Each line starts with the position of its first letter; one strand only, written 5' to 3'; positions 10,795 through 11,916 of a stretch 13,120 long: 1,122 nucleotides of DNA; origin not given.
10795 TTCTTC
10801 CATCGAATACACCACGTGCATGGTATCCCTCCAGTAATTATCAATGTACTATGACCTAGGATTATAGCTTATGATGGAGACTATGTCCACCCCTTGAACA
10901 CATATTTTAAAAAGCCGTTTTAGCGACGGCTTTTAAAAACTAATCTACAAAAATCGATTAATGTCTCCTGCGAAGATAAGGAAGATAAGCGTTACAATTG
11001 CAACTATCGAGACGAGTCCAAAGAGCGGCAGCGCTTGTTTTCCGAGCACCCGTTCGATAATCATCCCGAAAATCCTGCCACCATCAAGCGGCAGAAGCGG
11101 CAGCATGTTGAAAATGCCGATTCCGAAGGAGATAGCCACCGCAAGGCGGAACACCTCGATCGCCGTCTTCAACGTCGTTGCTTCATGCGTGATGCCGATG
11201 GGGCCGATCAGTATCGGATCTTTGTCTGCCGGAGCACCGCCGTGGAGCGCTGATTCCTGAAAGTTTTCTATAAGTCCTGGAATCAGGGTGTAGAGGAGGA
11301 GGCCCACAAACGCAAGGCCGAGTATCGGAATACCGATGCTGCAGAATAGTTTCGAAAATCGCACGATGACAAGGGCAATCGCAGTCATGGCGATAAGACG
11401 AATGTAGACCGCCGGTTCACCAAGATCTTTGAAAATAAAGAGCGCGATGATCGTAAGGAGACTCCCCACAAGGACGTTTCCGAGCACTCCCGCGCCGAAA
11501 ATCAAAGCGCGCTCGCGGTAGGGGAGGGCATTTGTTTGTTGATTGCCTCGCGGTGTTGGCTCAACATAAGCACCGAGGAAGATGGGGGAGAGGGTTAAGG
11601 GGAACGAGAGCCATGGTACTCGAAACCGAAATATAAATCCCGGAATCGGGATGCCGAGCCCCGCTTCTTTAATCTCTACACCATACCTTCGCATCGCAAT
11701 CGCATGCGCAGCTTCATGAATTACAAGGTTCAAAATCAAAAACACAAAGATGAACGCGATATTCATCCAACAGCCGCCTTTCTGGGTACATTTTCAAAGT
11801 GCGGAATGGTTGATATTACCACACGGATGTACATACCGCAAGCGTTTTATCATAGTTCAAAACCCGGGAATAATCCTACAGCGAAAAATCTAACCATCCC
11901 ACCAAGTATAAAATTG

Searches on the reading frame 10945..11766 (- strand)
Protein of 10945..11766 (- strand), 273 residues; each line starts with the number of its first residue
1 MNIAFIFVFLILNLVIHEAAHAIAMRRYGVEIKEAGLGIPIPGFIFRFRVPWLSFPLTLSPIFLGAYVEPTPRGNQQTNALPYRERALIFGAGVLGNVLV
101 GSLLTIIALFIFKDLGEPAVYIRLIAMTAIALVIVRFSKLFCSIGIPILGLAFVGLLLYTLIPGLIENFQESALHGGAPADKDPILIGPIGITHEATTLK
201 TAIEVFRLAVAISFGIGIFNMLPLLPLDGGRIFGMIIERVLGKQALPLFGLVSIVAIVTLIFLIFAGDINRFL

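Call 11: search_protein_families(library=pfam, proteins=[window:10945-11766:-])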
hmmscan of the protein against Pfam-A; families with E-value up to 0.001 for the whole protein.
window:10945-11766:- (273 aa): 1 family
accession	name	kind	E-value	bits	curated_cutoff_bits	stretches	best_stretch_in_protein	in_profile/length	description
PF02163.28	Peptidase_M50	-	4.2e-24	85.6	27.2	1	7-245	3-202/221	Peptidase family M50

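Call 41: find_homologous_proteins(query=window:10945-11766:-, max_evalue=1e-30)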
Query window:10945-11766:- (273 aa): 11 proteins with E <= 1e-30 among 5031 candidates.
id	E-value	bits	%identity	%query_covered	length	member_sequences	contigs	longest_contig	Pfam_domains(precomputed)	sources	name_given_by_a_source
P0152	3.2e-165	566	100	100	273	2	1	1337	PF02163.29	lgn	-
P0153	1.4e-43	167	39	96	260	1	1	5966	PF02163.29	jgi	-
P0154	2.2e-39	154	37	99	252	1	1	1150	PF02163.29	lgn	-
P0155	9.3e-39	152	40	85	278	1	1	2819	PF02163.29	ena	-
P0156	3.2e-34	137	34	95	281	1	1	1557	PF02163.29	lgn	-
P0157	3.2e-33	133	38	95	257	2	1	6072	PF02163.29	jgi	jgi:membrane-associated protease RseP (regulator of RpoE activity)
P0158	3.8e-33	133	34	90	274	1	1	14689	PF02163.29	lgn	-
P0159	6.4e-33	132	34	98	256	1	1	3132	PF02163.29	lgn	-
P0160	4.1e-31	126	33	94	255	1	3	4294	PF02163.29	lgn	-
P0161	6.1e-31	126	34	90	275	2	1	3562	PF02163.29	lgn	-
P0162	8.3e-31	125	33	99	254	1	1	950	PF02163.29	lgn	-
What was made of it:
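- Tried and rejected: The next best hit is only 39% identical (call 41), so the lineage is poorly sampled.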

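Call 56: search_protein_families(library=ncbifam, proteins=[window:10945-11766:-], max_evalue=0.01)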
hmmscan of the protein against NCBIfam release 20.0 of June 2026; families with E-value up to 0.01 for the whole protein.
window:10945-11766:- (273 aa): 2 families
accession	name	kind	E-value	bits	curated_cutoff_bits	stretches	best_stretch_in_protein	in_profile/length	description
TIGR00054.1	TIGR00054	equivalog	8e-09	34.8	147.55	1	186-246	327-389/421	RIP metalloprotease RseP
NF041824.1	daptide_HExxH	equivalog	3.5e-06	26.4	300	1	3-37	160-194/379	daptide biosynthesis intramembrane metalloprotease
